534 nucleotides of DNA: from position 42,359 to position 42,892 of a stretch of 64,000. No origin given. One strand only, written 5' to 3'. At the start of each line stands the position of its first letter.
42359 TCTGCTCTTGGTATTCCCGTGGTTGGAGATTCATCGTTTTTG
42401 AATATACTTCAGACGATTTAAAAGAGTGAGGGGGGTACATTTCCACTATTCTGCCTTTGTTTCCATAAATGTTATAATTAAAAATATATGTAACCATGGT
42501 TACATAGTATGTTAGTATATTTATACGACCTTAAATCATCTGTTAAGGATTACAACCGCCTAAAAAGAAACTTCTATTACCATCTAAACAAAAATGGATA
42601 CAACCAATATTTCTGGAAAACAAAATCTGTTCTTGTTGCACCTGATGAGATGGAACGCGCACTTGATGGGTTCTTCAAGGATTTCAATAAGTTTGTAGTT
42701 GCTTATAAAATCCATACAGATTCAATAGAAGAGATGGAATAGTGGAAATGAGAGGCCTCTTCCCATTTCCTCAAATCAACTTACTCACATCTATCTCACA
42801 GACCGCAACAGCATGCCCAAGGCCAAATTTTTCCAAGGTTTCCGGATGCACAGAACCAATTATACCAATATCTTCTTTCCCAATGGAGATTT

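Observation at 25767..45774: Perfect 16-bp palindrome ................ occurs four times, always intergenic: candidate operator of an undescribed regulon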

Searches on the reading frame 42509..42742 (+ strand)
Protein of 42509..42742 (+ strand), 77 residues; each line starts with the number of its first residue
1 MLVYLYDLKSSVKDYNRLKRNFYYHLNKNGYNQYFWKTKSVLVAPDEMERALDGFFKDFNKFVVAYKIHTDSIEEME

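Call 10: search_protein_families(library=pfam, proteins=[window:42509-42742:+])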
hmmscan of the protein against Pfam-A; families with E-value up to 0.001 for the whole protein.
window:42509-42742:+ (77 aa): 0 families

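Call 21: find_homologous_proteins(query=window:42509-42739:+)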
Query seq(77 aa) (77 aa): 19 proteins with E <= 0.001 among 19 candidates.
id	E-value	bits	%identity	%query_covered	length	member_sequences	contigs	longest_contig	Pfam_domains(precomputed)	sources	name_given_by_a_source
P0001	6.3e-45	168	100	100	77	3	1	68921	-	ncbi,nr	ncbi:hypothetical protein GF412_01965 [Candidatus Micrarchaeota archaeon]|nr:hypothetical protein [C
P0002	7.1e-42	158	94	100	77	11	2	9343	-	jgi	jgi:hypothetical protein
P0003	6.0e-38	146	86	100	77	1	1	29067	-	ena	-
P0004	4.2e-37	143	84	100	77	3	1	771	-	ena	-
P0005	1.5e-36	141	83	100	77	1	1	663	-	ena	-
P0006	1.8e-36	141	83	100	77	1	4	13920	-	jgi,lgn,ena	-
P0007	9.0e-36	139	82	100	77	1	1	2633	-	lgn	-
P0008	3.2e-35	137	82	100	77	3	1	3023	-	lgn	-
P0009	4.4e-35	137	77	100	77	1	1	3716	-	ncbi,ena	-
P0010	6.4e-34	133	78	100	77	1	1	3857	-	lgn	-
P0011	2.4e-33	131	77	100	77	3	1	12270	-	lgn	-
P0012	3.3e-33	131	79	100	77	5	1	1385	-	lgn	-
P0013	8.1e-30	120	74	100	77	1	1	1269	-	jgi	jgi:hypothetical protein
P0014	3.7e-29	118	71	100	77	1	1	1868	-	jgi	jgi:hypothetical protein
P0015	2.4e-27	112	62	100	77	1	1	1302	-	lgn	-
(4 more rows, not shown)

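Call 25: search_solved_structures(query=A2, max_evalue=10)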
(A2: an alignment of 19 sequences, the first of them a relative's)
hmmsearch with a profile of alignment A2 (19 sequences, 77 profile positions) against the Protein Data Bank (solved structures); distinct sequences matched with E-value up to 10: 3.
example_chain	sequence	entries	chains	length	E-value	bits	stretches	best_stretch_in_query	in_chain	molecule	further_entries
8i8b_D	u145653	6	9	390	0.22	15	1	33-75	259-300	AcOrf-109 peptide | Protein AC109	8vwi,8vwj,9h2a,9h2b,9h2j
3vn5_A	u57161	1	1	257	0.42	14.2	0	24-56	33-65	Ribonuclease HIII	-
1f1s_A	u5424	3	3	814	7.8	10.1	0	28-57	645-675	HYALURONATE LYASE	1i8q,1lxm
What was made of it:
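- On Cas2 / VapD family (for the 77-aa protein): A PDB profile search found no Cas2 (call 25).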

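Call 30: predict_structure(alignment_id=A2)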
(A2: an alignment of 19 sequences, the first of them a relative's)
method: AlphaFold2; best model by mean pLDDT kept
length: 77 residues; sequences in the alignment: 19
mean_pLDDT: 95.1   pTM: 0.81
mean pLDDT of the five models: 95.1, 94.0, 93.9, 93.6, 93.1
residues with pLDDT >= 90: 71; 70-90: 6; 50-70: 0; < 50: 0
segments of 3 or more residues with pLDDT < 50: none
pLDDT, mean of each block of 10 residues (from residue 1): 95 93 97 95 97 97 96 89
secondary structure, 60 per line:
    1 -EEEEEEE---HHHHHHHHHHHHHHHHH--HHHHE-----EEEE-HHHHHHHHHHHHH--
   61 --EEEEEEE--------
elements in order: E2-8 H12-28 H31-34 E41-44 H46-58 E63-69
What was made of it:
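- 42509..42742 (+): 77-aa ORF with a Cas2/VapD-like fold (beta-alpha-beta-alpha-beta). It is the candidate autoregulated binding protein of the palindrome. AF2 model with pLDDT 95 (call 30).
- On Cas2 / VapD family (for the 77-aa protein): The model has 3 strands rather than 4-5 (call 30).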

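Call 33: fold_search(model_id=the predicted structure, library=pdb)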
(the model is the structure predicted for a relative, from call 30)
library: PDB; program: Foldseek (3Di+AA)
matches with E <= 10: 430; with E <= 0.001: 0
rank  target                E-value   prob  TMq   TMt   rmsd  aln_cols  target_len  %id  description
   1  5g4d                  4.5e-03  0.93  0.40  0.40   5.2        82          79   27  Crystal structure of the Cas2 in T.onnurineus (released 2016-07-27)
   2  6jhz_B                1.2e-02  0.99  0.60  0.54   3.6        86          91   15  Crystal structure of cas2 (released 2020-03-25)
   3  3znj_9                1.3e-02  0.72  0.42  0.38   6.5        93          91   18  Crystal structure of unliganded ClcF from R.opacus 1CP in crystal form 1. (released 2013-03-06)
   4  4fpi_A                1.7e-02  0.75  0.44  0.39   6.2        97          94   16  Crystal Structure of 5-chloromuconolactone isomerase from Rhodococcus opacus 1CP (released 2013-04-24)
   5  3znu_A                1.9e-02  0.75  0.44  0.39   6.2        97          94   16  Crystal structure of ClcF in crystal form 2 (released 2013-02-27)
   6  6zn8_B                2.0e-02  0.98  0.59  0.52   3.3        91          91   14  Crystal structure of the H. influenzae VapXD toxin-antitoxin complex (released 2020-11-04)
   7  6qxt_W                2.2e-02  0.99  0.60  0.48   3.1        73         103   18  Cas1-Cas2-Csn2-DNA dimer complex from the Type II-A CRISPR-Cas system (released 2019-05-08)
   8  9h6t_A                2.3e-02  0.97  0.55  0.43   3.4        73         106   18  Partial Cas1-Cas2 CRISPR integrase complex bound to a half-integration product, Streptococcus thermophilus DGCC 7710 C (released 2026-02-18)
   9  3zo7_B                2.5e-02  0.82  0.49  0.43   6.0        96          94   17  Crystal structure of ClcFE27A with substrate (released 2013-03-06)
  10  5xvn_E                2.7e-02  0.94  0.54  0.43   5.2        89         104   15  E. far Cas1-Cas2/prespacer binary complex (released 2017-10-04)
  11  3zo7_D                2.7e-02  0.80  0.48  0.43   5.7        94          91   16  Crystal structure of ClcFE27A with substrate (released 2013-03-06)
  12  3znj_3                2.7e-02  0.60  0.42  0.38   6.7        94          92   18  Crystal structure of unliganded ClcF from R.opacus 1CP in crystal form 1. (released 2013-03-06)
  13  5xvn_F                2.9e-02  0.93  0.54  0.42   5.2        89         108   15  E. far Cas1-Cas2/prespacer binary complex (released 2017-10-04)
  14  3znj_2                3.3e-02  0.63  0.42  0.37   6.3        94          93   17  Crystal structure of unliganded ClcF from R.opacus 1CP in crystal form 1. (released 2013-03-06)
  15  5h1o_A                3.5e-02  0.97  0.59  0.55   3.6        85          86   14  CRISPR-associated protein (released 2017-10-18)
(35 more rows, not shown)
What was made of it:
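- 42509..42742 (+): Foldseek best hits are Cas2 and VapD, E 4.5e-3 to 0.1, TM 0.4-0.6 (call 33).
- On Cas2 / VapD family (for the 77-aa protein): Top Foldseek hits are Cas2 and VapD, but with E 4.5e-3 to 0.1 and TM 0.4-0.6 (call 33).
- Closest known: Cas2 / VapD family. Same: They are the best structural matches of the 77-aa protein (call 33).
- The fold similarity to Cas2/VapD is weak (call 33).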

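Call 49: search_protein_families(library=ncbifam, proteins=[window:42509-42742:+], max_evalue=0.01)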
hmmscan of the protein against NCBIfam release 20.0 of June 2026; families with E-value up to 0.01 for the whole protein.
window:42509-42742:+ (77 aa): 0 families

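Call 51: find_related_loci(query=A2, collection=metagenome_contigs, flank=4000)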
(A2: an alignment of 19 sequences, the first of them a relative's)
Query A2 (77 aa) in metagenome_contigs; peptide patterns used: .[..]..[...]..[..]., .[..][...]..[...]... (x = any residue, [..] = any of these).
122 stretches matched a pattern; 36 encode a relative of the query (tblastn E <= 1e-3); 36 distinct loci.
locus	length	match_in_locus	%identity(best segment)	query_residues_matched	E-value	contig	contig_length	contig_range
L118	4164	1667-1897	87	1-77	7e-44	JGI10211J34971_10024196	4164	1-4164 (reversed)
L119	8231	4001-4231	86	1-77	8e-43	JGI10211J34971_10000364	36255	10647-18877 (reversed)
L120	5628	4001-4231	86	1-77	6e-43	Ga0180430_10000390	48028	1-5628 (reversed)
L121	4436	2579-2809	83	1-77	2e-41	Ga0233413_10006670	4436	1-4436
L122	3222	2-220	84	5-77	2e-39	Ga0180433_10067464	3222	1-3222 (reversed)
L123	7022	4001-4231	61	1-77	4e-31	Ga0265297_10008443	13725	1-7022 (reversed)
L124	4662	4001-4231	60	1-77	2e-30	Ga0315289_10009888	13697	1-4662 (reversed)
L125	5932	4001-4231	60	1-77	2e-30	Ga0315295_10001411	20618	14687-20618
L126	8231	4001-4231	57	1-77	2e-29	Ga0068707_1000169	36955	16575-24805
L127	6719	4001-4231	58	1-77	2e-29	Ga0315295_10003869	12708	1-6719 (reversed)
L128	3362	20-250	57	1-77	3e-29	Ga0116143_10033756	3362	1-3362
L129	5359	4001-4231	55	1-77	3e-28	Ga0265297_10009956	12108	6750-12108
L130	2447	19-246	54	1-76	1e-22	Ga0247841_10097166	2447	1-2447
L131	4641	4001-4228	54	1-76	1e-22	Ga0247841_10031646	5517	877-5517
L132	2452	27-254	54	1-76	1e-22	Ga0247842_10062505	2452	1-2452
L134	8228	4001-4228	47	1-76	1e-20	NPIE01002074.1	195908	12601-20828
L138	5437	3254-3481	51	1-76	3e-18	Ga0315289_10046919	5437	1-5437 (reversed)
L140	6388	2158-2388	48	1-76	2e-17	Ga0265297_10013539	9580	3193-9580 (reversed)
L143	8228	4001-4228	49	2-76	2e-16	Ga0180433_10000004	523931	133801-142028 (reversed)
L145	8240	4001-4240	40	1-76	7e-15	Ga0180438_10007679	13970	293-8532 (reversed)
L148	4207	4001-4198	45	3-67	2e-14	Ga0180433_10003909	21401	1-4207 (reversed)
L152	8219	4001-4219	38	2-76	2e-11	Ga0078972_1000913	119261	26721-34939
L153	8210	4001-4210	42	2-72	3e-10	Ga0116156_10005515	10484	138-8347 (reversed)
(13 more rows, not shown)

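Call 58: search_protein_families(library=pfam, proteins=[L134:2429-3838:-, L143:2472-3887:+, L145:1955-3916:+, L148:2481-3866:+, L153:2515-3849:+, L138:1032-3107:+, L140:395-2014:-, L152:3505-3768:+, L131:3672-3956:-, L131:3031-3684:-], max_evalue=0.001)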
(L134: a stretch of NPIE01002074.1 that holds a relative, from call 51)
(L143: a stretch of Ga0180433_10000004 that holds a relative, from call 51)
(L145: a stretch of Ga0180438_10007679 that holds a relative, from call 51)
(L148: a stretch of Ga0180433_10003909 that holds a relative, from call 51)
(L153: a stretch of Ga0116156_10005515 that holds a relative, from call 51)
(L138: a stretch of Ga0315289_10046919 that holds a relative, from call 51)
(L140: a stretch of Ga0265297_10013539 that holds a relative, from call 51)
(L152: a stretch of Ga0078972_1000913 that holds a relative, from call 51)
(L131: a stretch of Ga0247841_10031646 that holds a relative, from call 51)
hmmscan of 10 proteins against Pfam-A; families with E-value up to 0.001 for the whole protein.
L134:2429-3838:- (469 aa): 0 families

L143:2472-3887:+ (471 aa): 5 families
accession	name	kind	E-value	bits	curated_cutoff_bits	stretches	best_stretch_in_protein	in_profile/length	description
PF13607.11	Succ_CoA_lig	-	1.5e-48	164.5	27.4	1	170-307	1-138/138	Succinyl-CoA ligase like flavodoxin domain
PF13380.12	CoA_binding_2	-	1e-28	100.5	22.8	1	27-148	2-113/116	CoA binding domain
PF02629.25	CoA_binding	-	3.4e-14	53.8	22.3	1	26-114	4-95/97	CoA binding domain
PF19045.5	Ligase_CoA_2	-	1.5e-06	28.8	23.7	1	319-430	3-119/162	Ligase-CoA domain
PF00549.24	Ligase_CoA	-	0.00026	21.6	24.5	0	321-450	2-117/128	CoA-ligase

L145:1955-3916:+ (653 aa): 3 families
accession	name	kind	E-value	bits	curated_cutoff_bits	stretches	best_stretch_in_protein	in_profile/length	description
PF00501.34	AMP-binding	-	3.3e-92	309.7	29.9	1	96-482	1-378/384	AMP-binding enzyme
PF13193.12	AMP-binding_C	-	3.9e-29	101.8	24.5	1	541-619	1-76/76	AMP-binding enzyme C-terminal domain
PF16177.11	ACAS_N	-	2.7e-12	46.8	27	1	49-94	9-54/55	Acetyl-coenzyme A synthetase N-terminus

L148:2481-3866:+ (461 aa): 5 families
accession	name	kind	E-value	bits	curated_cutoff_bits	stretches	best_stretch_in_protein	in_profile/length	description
PF13607.11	Succ_CoA_lig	-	1.6e-48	164.4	27.4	1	161-298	1-138/138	Succinyl-CoA ligase like flavodoxin domain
PF13380.12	CoA_binding_2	-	4.8e-23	82.3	22.8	1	17-141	1-115/116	CoA binding domain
PF02629.25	CoA_binding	-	2.6e-14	54.2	22.3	1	16-105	3-95/97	CoA binding domain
PF19045.5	Ligase_CoA_2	-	1.8e-13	51.3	23.7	1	308-439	1-137/162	Ligase-CoA domain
PF01408.29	GFO_IDH_MocA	-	2.3e-05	25.5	24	0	18-97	2-86/120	Oxidoreductase family, NAD-binding Rossmann fold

L153:2515-3849:+ (444 aa): 5 families
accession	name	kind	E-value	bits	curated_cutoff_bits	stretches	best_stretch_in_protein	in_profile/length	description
PF02568.20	ThiI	-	9.2e-53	179.2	20.5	1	167-357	1-192/197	Thiamine biosynthesis protein (ThiI)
PF22025.1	ThiI_fer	-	2.9e-12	47.3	25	1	5-71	3-71/72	ThiI ferredoxin-like domain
PF02926.22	THUMP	-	6.6e-08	33.3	20.6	1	80-154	2-82/84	THUMP domain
PF06508.19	QueC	-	3.2e-05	23.9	22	0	171-266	1-90/210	Queuosine biosynthesis protein QueC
PF01171.26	ATP_bind_3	-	7.2e-05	23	27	1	171-322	1-158/182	PP-loop family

L138:1032-3107:+ (691 aa): 7 families
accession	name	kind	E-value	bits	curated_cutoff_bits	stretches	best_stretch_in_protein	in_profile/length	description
PF02518.31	HATPase_c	-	2.9e-29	102.2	26.4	1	536-643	2-109/111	Histidine kinase-, DNA gyrase B-, and HSP90-like ATPase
PF13426.13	PAS_9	-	7.7e-27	94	27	2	298-395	2-103/103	PAS domain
PF00512.31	HisKA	-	1.6e-24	86.2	26.9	1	424-491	2-66/66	His Kinase A (phospho-acceptor) domain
PF00989.32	PAS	-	3.2e-24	85.6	22.6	3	290-393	4-113/113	PAS fold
PF13188.13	PAS_8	-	1.1e-17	63.7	21.8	1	77-122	1-47/65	PAS domain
PF08448.16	PAS_4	-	2.2e-14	54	23.1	1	176-275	2-108/110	PAS fold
PF08447.18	PAS_3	-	7.4e-13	49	25.6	1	310-389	2-88/89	PAS fold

L140:395-2014:- (539 aa): 4 families
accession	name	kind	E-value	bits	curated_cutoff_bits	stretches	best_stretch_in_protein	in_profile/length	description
PF04851.21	ResIII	-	4.9e-24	85.5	22.5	1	41-196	1-162/164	Type III restriction enzyme, res subunit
PF00271.37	Helicase_C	-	3.4e-23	82.4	23.5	1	364-470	5-109/110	Helicase conserved C-terminal domain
PF00270.35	DEAD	-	4.1e-21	75.9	26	1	46-199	2-163/167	DEAD/DEAH box helicase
PF21210.2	RNA_helicase_helical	-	1.3e-05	25.7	27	1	295-345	49-103/108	Putative ATP-dependent RNA helicase, helical bundle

L152:3505-3768:+ (87 aa): 1 family
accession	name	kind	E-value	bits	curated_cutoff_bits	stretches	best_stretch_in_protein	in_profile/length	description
PF05239.21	PRC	-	2.8e-11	43.7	21.2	1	3-75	4-71/78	PRC-barrel domain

L131:3672-3956:- (94 aa): 0 families

L131:3031-3684:- (217 aa): 0 families

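Call 61: fold_search(model_id=the predicted structure, library=viral)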
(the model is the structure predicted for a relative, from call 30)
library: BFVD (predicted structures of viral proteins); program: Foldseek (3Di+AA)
matches with E <= 10: 289; with E <= 0.001: 0
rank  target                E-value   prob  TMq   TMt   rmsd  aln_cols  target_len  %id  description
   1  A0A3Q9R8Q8            1.1e-02  1.00  0.64  0.62   3.3        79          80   15  (no name in the UniProt tables at hand)
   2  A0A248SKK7            5.1e-02  0.94  0.59  0.57   3.1        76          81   10  (no name in the UniProt tables at hand)
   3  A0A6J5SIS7            1.4e-01  0.38  0.41  0.08   5.3        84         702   18  Portal protein [uncultured Caudovirales phage]
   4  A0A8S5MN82            1.8e-01  0.30  0.39  0.40   5.5        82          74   15  Uncharacterized protein [Myoviridae sp. ctPSW2]
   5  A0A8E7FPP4            3.5e-01  0.69  0.58  0.55   3.4        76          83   13  (no name in the UniProt tables at hand)
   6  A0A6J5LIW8            3.7e-01  0.13  0.30  0.30   9.6        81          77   12  Uncharacterized protein [uncultured Caudovirales phage]
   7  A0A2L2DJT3            3.7e-01  0.12  0.31  0.17   5.9        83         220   17  Uncharacterized protein [Acanthamoeba polyphaga mimivirus]
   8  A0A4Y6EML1            4.6e-01  0.12  0.36  0.30  10.5        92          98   10  Uncharacterized protein [Mycobacterium phage ThetaBob]
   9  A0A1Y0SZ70            5.0e-01  0.28  0.43  0.40   5.0        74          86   14  Uncharacterized protein [Pseudomonas phage Phabio]
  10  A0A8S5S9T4            5.0e-01  0.15  0.38  0.26  14.3        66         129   14  Uncharacterized protein [Phage sp. ctGns7]
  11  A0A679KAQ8            5.3e-01  0.12  0.34  0.35   9.1        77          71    9  Uncharacterized protein [Xanthomonas phage Suba]
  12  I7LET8                5.7e-01  0.51  0.55  0.36   4.5        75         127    9  Uncharacterized protein [Yersinia phage phi80-18]
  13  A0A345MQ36            6.1e-01  0.23  0.47  0.22   7.1        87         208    9  (no name in the UniProt tables at hand)
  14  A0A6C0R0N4            6.1e-01  0.14  0.33  0.30   7.3        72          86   18  Uncharacterized protein [Alteromonas phage vB_AmeM_PT11-V22]
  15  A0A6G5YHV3            6.1e-01  0.11  0.30  0.35   8.2        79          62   11  (no name in the UniProt tables at hand)
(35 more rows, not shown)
